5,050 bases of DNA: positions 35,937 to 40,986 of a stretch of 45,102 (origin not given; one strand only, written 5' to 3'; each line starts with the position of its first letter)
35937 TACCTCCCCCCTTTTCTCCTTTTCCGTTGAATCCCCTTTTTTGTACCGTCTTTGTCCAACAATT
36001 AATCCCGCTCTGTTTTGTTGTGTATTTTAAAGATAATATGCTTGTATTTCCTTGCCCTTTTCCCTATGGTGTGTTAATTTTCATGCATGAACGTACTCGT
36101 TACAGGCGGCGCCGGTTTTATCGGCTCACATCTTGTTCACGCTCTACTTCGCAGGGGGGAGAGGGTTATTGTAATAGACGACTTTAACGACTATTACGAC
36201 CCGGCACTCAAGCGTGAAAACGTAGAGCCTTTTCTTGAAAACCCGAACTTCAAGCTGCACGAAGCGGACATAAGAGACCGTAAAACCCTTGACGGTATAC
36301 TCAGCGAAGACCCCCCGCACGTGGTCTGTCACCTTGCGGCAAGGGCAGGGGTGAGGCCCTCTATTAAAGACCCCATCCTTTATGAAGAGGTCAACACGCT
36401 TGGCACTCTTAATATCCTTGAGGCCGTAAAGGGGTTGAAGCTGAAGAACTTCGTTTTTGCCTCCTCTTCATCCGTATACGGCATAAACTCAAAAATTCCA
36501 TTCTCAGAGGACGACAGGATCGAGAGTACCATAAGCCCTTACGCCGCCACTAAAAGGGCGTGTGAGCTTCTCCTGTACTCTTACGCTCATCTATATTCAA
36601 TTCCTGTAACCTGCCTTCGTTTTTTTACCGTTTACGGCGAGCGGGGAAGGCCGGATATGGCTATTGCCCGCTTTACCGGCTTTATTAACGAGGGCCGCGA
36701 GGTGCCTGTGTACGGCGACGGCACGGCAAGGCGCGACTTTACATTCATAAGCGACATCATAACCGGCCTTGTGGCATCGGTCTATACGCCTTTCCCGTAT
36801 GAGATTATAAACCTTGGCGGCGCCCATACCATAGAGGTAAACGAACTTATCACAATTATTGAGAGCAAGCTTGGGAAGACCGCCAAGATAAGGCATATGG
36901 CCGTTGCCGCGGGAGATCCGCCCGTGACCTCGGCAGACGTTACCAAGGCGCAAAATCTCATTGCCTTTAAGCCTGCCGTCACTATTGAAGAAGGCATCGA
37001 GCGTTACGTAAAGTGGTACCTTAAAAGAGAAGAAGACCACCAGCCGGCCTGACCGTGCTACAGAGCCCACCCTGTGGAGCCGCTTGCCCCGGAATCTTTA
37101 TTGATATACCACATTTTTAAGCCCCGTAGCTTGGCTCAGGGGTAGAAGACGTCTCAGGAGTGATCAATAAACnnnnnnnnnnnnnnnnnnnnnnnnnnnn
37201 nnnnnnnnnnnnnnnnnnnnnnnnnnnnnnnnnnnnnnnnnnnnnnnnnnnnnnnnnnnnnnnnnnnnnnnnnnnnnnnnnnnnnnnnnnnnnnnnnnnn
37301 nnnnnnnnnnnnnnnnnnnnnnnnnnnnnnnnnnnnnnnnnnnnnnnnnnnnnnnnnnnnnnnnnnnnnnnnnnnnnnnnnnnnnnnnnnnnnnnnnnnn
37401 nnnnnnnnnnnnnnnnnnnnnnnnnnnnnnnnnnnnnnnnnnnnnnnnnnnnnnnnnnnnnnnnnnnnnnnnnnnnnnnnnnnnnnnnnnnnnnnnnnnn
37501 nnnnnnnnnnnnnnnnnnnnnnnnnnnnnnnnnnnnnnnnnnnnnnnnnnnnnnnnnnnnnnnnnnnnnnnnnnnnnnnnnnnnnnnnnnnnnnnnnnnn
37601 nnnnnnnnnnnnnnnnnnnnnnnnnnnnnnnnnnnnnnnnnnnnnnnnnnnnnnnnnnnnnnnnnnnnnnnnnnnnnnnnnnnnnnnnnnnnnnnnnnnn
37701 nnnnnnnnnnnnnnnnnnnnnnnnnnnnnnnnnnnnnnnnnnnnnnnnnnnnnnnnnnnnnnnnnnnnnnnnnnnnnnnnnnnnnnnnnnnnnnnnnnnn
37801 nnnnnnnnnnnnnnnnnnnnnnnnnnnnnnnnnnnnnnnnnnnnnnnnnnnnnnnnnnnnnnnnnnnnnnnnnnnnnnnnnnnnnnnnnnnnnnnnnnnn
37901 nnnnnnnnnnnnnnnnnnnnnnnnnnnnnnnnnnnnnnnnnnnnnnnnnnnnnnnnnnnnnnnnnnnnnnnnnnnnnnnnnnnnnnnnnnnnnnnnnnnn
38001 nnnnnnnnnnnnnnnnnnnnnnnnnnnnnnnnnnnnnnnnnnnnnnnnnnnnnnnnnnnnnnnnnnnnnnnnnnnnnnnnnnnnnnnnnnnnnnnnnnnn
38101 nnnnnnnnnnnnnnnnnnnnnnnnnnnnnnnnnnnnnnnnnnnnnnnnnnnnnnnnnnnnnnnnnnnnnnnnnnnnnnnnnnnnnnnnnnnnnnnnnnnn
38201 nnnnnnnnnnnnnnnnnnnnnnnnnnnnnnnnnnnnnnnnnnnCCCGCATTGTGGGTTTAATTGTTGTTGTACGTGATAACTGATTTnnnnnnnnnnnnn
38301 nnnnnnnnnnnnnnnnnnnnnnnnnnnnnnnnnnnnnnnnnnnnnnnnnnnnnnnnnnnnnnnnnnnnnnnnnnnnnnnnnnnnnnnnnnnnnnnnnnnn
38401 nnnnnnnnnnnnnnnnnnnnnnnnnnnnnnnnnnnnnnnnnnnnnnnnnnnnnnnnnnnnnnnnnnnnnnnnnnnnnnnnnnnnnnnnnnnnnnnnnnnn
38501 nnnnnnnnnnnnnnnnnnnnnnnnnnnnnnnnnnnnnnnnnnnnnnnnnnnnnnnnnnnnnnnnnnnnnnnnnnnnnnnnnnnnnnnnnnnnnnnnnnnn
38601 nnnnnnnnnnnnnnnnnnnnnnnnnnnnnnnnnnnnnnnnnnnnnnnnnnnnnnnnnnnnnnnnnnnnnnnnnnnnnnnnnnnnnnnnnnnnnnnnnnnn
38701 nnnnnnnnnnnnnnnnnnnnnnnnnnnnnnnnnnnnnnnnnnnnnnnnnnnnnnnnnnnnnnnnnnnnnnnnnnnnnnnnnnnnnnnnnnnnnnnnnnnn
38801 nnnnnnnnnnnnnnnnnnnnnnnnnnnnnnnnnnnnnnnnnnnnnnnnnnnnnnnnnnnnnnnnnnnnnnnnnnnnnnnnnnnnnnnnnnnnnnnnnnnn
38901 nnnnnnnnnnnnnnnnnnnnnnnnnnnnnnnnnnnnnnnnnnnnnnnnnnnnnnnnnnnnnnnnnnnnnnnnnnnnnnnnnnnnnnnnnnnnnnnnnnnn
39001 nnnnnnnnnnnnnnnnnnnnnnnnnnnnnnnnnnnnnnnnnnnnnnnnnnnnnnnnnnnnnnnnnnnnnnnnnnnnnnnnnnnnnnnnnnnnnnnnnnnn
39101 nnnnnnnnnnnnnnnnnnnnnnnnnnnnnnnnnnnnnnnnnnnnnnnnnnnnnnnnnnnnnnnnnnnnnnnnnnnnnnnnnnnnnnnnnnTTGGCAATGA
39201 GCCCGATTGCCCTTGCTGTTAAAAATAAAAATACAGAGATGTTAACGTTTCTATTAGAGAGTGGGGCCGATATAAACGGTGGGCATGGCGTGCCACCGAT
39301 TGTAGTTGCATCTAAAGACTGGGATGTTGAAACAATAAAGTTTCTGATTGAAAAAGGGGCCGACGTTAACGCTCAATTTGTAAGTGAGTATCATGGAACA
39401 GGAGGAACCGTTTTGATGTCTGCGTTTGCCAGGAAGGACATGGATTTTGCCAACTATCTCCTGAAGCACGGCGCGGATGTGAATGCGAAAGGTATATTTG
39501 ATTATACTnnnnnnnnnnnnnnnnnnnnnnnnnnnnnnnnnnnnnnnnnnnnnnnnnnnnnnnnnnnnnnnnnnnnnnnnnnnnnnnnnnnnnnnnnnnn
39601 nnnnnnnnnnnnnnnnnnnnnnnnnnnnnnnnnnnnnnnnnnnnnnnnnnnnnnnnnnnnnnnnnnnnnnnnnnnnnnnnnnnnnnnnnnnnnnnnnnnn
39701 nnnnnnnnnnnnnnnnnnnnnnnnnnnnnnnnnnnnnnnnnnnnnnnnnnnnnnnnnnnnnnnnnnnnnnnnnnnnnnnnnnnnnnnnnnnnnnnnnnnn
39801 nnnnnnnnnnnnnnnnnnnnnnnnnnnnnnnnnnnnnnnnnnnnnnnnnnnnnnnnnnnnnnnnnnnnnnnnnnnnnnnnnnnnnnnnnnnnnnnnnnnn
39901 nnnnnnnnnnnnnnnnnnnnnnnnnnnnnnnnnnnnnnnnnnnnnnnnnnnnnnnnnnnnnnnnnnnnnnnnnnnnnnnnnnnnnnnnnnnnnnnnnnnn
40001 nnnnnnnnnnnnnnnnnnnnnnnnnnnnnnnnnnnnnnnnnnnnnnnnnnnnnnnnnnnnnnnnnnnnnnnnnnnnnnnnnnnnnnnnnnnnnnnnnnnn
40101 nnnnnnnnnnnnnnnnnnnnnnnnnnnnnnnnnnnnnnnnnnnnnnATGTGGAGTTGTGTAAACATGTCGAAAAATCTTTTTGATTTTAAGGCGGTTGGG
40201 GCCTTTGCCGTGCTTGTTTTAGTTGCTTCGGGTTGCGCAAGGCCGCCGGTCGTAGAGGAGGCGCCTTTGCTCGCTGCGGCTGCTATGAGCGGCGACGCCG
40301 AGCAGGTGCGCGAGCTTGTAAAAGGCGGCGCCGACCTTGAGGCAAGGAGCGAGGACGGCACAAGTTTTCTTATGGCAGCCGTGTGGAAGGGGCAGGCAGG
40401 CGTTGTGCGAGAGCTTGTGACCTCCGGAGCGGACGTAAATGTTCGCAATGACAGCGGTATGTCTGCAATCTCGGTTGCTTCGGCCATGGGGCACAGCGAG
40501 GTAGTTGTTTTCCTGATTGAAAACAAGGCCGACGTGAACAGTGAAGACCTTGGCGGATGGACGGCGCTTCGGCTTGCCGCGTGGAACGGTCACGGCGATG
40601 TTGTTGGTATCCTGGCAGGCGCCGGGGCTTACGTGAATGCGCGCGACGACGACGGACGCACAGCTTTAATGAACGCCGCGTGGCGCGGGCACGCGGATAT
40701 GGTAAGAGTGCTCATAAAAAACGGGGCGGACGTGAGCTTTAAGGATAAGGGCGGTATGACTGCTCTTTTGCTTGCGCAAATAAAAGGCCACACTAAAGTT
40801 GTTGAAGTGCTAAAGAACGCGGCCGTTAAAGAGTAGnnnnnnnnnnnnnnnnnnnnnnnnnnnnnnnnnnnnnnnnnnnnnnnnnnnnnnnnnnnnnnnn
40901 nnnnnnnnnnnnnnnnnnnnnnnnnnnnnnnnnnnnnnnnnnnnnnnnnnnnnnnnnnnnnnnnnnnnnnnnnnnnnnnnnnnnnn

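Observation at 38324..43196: Four consecutive exported ankyrin-repeat proteins (two lipoproteins, two secreted) next to the EET island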

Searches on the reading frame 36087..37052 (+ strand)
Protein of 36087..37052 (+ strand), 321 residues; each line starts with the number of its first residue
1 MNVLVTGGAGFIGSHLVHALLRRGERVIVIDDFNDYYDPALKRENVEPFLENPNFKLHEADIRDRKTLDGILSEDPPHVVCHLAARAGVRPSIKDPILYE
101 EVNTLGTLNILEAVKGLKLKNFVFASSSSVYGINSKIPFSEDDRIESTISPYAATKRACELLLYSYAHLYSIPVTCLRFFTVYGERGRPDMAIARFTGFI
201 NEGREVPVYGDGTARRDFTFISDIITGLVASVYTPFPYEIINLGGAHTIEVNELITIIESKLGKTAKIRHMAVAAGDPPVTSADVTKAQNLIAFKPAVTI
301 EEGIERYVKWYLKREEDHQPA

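Call 4: search_protein_families(library=pfam, proteins=[window:36087-37052:+], max_evalue=0.001)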
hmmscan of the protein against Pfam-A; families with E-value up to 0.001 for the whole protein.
window:36087-37052:+ (321 aa): 8 families
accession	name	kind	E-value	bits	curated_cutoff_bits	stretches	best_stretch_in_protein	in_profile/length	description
PF01370.27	Epimerase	-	3.3e-59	200.7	20.9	1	3-244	1-240/240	NAD dependent epimerase/dehydratase family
PF16363.11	GDP_Man_Dehyd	-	5.3e-58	197.5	27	1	4-306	1-331/332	GDP-mannose 4,6 dehydratase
PF01073.25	3Beta_HSD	-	5.1e-20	72.1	22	1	4-224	1-221/280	3-beta hydroxysteroid dehydrogenase/isomerase family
PF02719.21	Polysacc_synt_2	-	1.9e-15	57.3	20.2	1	3-209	1-195/293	Polysaccharide biosynthesis protein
PF04321.23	RmlD_sub_bind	-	1.4e-13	51.1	27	1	1-188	1-157/287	RmlD substrate binding domain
PF07993.18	NAD_binding_4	-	2.1e-12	47.2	20.1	1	78-202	90-218/258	Male sterility protein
PF13460.12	NAD_binding_10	-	2.1e-05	24.9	27.2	1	7-164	1-132/184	NAD(P)H-binding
PF08659.16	KR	-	2.4e-05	24.8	22.6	0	3-72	3-72/180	KR domain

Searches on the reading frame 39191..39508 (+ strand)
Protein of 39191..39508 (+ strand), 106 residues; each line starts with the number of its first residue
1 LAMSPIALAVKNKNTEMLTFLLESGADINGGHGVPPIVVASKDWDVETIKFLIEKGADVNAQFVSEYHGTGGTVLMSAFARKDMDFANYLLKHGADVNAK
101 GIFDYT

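Call 29: search_protein_representatives(alignment_id=A1)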
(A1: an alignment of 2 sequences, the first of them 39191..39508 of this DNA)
Query: 2 sequences, 107 profile positions. Proteins with E-value up to 0.001 (for the whole library): 181643; up to 1e-10: 53571; up to 1e-30: 3155. The best 150 are listed.
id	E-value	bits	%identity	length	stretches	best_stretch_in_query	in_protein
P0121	1.8e-182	610.1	-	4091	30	2-101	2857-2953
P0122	7.4e-127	431.2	-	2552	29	6-60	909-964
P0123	1.2e-117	401.6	-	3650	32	4-102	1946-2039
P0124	1.3e-117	401.4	-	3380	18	3-106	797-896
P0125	4.2e-113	387.0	-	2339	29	2-100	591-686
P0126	1.0e-111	382.5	-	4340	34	2-61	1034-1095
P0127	5.1e-111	380.3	-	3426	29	3-64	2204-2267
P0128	1.6e-108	372.3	-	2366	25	6-107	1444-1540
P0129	9.8e-104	356.8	-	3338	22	4-107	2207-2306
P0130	2.0e-102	352.7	-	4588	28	28-105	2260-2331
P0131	1.2e-101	350.2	-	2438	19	5-107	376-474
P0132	1.2e-101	350.1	-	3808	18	3-100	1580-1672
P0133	1.7e-101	349.6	-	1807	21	4-104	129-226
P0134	6.5e-101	347.8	-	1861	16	4-103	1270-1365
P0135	1.2e-100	347.0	-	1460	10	3-102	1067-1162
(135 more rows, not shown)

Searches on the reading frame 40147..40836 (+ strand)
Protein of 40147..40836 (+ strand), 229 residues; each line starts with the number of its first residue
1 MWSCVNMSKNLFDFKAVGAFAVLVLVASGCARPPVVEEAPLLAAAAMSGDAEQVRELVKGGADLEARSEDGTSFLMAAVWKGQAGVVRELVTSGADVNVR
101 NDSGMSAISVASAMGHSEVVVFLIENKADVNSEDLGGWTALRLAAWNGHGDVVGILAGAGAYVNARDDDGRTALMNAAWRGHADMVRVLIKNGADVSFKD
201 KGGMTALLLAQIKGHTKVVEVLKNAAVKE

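Call 4: search_protein_families(library=pfam, proteins=[window:40147-40836:+], max_evalue=0.001)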
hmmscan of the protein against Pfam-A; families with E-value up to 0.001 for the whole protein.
window:40147-40836:+ (229 aa): 6 families
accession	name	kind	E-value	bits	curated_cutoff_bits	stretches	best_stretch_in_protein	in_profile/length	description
PF12796.13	Ank_2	-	6.2e-40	136.1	27.3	3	75-167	1-90/90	Ankyrin repeats (3 copies)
PF00023.36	Ank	-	1.2e-37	126.3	21.1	4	169-201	1-33/33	Ankyrin repeat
PF13637.12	Ank_4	-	7.8e-32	109.1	22.7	4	110-153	3-46/50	Ankyrin repeats (many copies)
PF13857.12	Ank_5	-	7.4e-28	96.8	27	3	163-207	9-53/56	Ankyrin repeats (many copies)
PF13606.12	Ank_3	-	5.6e-18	63.4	22.3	1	169-197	1-29/30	Ankyrin repeat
PF24521.3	Ank_KRIT1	-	1.1e-07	32.2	80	0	171-224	47-106/149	KRIT1 ankyrin-repeats domain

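Call 36: find_homologous_proteins(query=window:40165-40836:+, max_evalue=1e-10)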
Query window:40165-40836:+ (223 aa): 445 proteins with E <= 1e-10 among 8000 candidates; the best 120 are listed.
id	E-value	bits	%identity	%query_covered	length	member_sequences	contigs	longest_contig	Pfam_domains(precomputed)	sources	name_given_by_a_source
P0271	6.1e-40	155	36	75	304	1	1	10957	PF13606.13,PF13857.13,PF23745.2,PF12796.14,PF00023.37,PF13637.13,PF24521.3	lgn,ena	-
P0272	1.3e-38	151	46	81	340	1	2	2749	PF13606.13,PF13857.13,PF23745.2,PF12796.14,PF00023.37,PF13637.13,PF24521.3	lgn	-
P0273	1.7e-38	150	41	69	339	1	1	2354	PF13606.13,PF13857.13,PF23745.2,PF12796.14,PF00023.37,PF13637.13,PF24521.3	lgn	-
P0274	4.8e-38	149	32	84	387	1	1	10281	PF13606.13,PF13857.13,PF23745.2,PF12796.14,PF00023.37,PF13637.13,PF24521.3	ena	-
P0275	1.2e-36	144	37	84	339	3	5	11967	PF13606.13,PF13857.13,PF23745.2,PF12796.14,PF00023.37,PF13637.13,PF24521.3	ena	-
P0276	1.6e-36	144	42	52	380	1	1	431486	PF13606.13,PF13857.13,PF23745.2,PF12796.14,PF00023.37,PF13637.13,PF24521.3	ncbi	ncbi:unnamed protein product [Penicillium glandicola]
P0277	2.2e-36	143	42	77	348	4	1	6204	PF13606.13,PF13857.13,PF23745.2,PF12796.14,PF00023.37,PF13637.13,PF24521.3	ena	-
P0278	1.0e-35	141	42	80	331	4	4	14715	PF13606.13,PF13857.13,PF28177.1,PF23745.2,PF12796.14,PF00023.37,PF13637.13,PF24521.3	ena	-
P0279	2.2e-35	140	39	66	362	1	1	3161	PF13606.13,PF13857.13,PF12796.14,PF00023.37,PF13637.13,PF24521.3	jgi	-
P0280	1.1e-34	138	40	83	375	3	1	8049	PF13606.13,PF13857.13,PF23745.2,PF12796.14,PF00023.37,PF13637.13,PF24521.3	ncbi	-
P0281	1.2e-34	138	34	78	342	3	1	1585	PF13606.13,PF13857.13,PF23745.2,PF12796.14,PF00023.37,PF13637.13,PF24521.3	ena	-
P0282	2.0e-34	137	38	94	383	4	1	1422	PF13606.13,PF13857.13,PF12796.14,PF00023.37,PF13637.13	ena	-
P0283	2.8e-34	137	34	81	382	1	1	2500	PF13606.13,PF13857.13,PF23745.2,PF12796.14,PF00023.37,PF13637.13,PF24521.3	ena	-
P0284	1.3e-33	134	41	83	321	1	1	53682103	PF13606.13,PF13857.13,PF23745.2,PF12796.14,PF00023.37,PF13637.13,PF24521.3,PF07525.22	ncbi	ncbi:hypothetical protein ScPMuIL_016972 [Solemya velum]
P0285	2.1e-33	134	35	86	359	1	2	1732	PF13606.13,PF13857.13,PF23745.2,PF12796.14,PF00023.37,PF13637.13,PF24521.3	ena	-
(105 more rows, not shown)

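Call 57: search_protein_families(library=ncbifam, proteins=[window:40165-40836:+], max_evalue=0.01)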
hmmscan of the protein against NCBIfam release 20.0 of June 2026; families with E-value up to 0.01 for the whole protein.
window:40165-40836:+ (223 aa): 11 families
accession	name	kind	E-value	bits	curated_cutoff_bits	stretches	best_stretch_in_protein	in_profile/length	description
NF041931.2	MzaA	equivalog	2.5e-32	112.6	800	3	135-220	6-91/726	MZA anti-phage system associated sigma-70 family RNA polymerase sigma factor MzaA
NF043022.1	T4SS_AnkG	equivalog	1.3e-22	80.2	500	2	64-215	295-454/455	Dot/Icm T4SS effector AnkG/AnkZ/LegA7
NF043029.1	T4SS_AnkY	equivalog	1.3e-21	76.7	600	3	164-218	458-512/543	Dot/Icm T4SS effector AnkY/LegA9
NF043023.1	T4SS_AnkH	equivalog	4.4e-16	58.7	600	2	107-193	41-127/467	Dot/Icm T4SS effector AnkH/LegA3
NF043028.1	T4SS_AnkX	equivalog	3.5e-10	38.7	1400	1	98-220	385-515/938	Dot/Icm T4SS effector AnkN/AnkX/LegA8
NF043024.1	T4SS_AnkI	equivalog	1.4e-08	34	550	1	157-204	234-282/439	Dot/Icm T4SS effector AnkI/LegAS4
NF043021.1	T4SS_AnkF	equivalog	5e-08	31.7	1000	2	139-218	593-655/917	Dot/Icm T4SS effector AnkF/LegA14/Ceg31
TIGR00870.1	trp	subfamily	5.6e-07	28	498.75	1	39-139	138-219/747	transient-receptor-potential calcium channel protein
NF038106.1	gamma_NF038106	equivalog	4.3e-05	23.7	50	0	81-113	52-84/93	PA4642 family protein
NF043027.1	T4SS_AnkQ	equivalog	0.00065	18.5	700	0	117-167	350-400/496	Dot/Icm T4SS effector AnkQ/LegA10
NF043019.1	T4SS_AnkC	equivalog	0.0048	15.8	450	0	157-191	120-154/459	Dot/Icm T4SS effector AnkC/LegA12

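Call 58: search_protein_families(library=padloc, proteins=[window:40165-40836:+], max_evalue=0.001)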
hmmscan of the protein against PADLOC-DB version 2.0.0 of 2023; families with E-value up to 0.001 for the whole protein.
window:40165-40836:+ (223 aa): 3 families
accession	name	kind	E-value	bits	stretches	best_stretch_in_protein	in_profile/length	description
PDLC04783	PDC-M72A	-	2.7e-39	133.6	1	30-218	196-388/392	-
PDLC02908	Ankyrin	-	9.1e-15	52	2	33-137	738-842/880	-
PDLC02203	MzaA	-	1.3e-09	34.9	1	142-207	22-87/683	-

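Call 72: search_solved_structures(query=window:40234-40836:+, max_evalue=1e-8)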
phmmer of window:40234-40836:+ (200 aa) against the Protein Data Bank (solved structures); distinct sequences matched with E-value up to 1e-8: 413 (the best 60 are shown).
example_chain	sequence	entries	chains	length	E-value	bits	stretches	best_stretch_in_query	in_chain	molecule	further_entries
6mol_A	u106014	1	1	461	1.2e-103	348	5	62-194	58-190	Monoextended DARPin R12 (M_R12)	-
5le2_A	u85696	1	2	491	1.1e-89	302.4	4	48-197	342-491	DDD_D12_15_D12_15_D12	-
4rlv_A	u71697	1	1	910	3.7e-88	297.4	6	15-190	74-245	Ankyrin-1, Ankyrin-2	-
7tw3_G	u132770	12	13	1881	1.6e-84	285.5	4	40-197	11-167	Ankyrin-1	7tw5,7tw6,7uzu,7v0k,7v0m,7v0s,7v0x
5leb_A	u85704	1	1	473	4.3e-83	280.9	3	46-197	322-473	DDD_D12_06_D12_06_D12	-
5lec_A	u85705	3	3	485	1.8e-80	272.4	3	46-197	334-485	DDD_D12_12_D12_12_D12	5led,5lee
5vkq_A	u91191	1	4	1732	1.5e-79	269.3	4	39-195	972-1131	No mechanoreceptor potential C isoform L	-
5y4d_A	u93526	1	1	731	2.7e-73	248.9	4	15-191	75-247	Ankyrin-1,Ankyrin-2,Ankyrin-2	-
5le8_A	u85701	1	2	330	1.2e-66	227.3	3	45-197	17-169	DD_D12_15_D12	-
7ptx_A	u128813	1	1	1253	1.2e-63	217.5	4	18-189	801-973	Alpha-latrocrustotoxin-Lt1a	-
5lel_A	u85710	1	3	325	2.1e-62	213.5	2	46-197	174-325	DD_Off7_10_3G124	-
5lem_A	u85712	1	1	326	4e-61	209.3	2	45-197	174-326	DD_Off7_11_3G124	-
5le9_A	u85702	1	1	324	9.1e-61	208.1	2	46-197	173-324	DD_Off7_09_3G124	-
5lea_A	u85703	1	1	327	1.6e-59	204.1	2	40-197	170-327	DD_Off7_12_3G124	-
5mak_A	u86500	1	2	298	9.3e-59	201.6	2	46-197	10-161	R7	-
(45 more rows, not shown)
